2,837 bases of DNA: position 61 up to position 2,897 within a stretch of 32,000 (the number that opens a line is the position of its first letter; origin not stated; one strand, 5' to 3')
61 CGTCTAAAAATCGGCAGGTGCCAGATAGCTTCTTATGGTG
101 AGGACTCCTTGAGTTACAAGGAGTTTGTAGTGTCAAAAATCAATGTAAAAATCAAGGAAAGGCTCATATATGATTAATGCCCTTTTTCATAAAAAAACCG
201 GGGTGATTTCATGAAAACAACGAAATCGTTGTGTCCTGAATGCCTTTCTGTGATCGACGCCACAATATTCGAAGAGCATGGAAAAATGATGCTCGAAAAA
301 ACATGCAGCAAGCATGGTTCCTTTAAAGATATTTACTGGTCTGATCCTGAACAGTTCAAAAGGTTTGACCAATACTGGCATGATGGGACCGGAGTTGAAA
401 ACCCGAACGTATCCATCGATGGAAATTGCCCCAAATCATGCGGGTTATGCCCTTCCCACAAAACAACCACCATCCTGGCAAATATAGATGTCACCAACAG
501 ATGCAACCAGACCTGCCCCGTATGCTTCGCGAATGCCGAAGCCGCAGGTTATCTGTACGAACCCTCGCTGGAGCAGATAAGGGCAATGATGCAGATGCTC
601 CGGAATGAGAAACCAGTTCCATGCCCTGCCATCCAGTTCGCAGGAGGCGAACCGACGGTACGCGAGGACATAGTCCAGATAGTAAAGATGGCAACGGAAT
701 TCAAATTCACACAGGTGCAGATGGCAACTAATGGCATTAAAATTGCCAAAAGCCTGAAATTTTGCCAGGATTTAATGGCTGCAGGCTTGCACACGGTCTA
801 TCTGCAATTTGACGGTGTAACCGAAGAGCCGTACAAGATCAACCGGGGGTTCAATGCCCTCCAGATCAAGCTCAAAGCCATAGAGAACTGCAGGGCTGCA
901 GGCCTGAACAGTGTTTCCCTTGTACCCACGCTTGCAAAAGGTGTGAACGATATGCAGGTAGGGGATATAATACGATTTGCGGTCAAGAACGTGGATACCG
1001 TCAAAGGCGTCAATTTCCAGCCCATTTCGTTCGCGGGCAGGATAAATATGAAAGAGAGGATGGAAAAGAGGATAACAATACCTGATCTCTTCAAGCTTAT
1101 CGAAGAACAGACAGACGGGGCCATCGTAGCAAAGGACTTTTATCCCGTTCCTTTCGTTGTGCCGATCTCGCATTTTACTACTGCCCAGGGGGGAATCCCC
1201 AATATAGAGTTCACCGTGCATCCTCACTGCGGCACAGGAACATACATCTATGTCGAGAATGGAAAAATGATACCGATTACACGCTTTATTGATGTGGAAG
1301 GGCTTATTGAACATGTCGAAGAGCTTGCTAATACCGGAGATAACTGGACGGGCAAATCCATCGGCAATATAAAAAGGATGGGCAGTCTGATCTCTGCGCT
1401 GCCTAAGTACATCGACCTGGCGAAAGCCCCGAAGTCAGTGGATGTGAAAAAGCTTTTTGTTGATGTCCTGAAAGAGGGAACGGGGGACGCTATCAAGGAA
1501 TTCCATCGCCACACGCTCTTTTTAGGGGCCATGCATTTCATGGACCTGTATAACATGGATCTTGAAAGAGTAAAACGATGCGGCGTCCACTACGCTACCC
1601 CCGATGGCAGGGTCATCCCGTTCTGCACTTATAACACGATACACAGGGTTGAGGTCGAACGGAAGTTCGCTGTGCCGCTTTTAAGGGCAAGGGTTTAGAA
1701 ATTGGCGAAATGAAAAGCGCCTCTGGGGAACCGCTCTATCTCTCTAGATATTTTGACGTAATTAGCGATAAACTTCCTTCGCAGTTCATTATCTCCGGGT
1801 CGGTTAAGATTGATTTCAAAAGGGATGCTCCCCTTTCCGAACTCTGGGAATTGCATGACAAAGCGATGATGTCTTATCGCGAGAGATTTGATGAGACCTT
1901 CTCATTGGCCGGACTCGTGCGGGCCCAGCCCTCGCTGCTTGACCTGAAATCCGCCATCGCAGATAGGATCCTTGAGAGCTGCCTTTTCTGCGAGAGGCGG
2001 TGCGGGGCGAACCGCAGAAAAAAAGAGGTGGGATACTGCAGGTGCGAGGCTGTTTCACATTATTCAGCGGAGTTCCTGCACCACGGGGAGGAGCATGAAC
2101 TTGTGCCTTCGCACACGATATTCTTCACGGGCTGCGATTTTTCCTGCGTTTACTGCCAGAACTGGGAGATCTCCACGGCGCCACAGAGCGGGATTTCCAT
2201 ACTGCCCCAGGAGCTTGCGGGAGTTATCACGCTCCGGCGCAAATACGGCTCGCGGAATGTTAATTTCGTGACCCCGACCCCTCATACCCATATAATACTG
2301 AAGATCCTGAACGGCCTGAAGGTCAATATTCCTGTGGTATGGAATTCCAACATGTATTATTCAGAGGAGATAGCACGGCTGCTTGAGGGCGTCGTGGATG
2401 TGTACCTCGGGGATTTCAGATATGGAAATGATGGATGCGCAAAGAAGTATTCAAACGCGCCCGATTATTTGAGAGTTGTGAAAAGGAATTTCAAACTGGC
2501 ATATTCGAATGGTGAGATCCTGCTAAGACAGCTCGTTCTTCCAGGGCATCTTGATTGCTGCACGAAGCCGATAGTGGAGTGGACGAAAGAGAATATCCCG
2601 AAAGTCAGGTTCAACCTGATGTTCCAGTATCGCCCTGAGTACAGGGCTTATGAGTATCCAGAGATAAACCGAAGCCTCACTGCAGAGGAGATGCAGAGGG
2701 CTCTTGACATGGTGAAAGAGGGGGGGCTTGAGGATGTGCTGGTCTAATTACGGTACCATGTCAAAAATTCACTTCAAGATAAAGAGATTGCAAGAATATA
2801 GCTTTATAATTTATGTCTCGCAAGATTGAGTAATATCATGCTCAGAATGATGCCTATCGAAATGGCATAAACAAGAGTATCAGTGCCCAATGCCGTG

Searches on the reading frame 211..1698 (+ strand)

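Call 94: search_protein_families(library=pfam, proteins=[window:211-1698:+], max_evalue=0.001)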
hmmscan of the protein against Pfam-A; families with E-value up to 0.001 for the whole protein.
window:211-1698:+ (495 aa): 3 families
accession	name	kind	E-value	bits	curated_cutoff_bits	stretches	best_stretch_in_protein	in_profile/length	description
PF04055.27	Radical_SAM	-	9e-23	81.7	29.5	1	94-257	3-166/166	Radical SAM superfamily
PF23545.1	Zn_ribbon_HMPTM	-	8e-20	70.6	27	1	2-44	3-45/45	HMPTM N-terminal zinc ribbon domain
PF17362.7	pXO2-34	-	0.0007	20.1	30.8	0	247-308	3-63/79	Family of unknown function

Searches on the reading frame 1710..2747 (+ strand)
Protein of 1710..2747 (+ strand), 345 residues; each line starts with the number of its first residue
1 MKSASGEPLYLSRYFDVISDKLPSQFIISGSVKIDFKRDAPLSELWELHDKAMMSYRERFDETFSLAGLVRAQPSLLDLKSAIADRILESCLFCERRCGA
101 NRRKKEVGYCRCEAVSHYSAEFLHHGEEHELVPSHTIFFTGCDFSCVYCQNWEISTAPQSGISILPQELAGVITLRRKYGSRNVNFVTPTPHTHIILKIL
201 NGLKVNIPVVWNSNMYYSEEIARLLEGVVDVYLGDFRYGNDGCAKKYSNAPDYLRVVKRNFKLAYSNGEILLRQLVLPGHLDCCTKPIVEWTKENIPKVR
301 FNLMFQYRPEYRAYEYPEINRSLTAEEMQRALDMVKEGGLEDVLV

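Call 94: search_protein_families(library=pfam, proteins=[window:1710-2747:+], max_evalue=0.001)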
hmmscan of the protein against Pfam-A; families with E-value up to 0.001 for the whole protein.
window:1710-2747:+ (345 aa): 1 family
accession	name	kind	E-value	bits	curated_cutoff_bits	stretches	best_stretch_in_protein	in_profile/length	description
PF04055.27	Radical_SAM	-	6.7e-12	46.3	29.5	1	137-290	2-164/166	Radical SAM superfamily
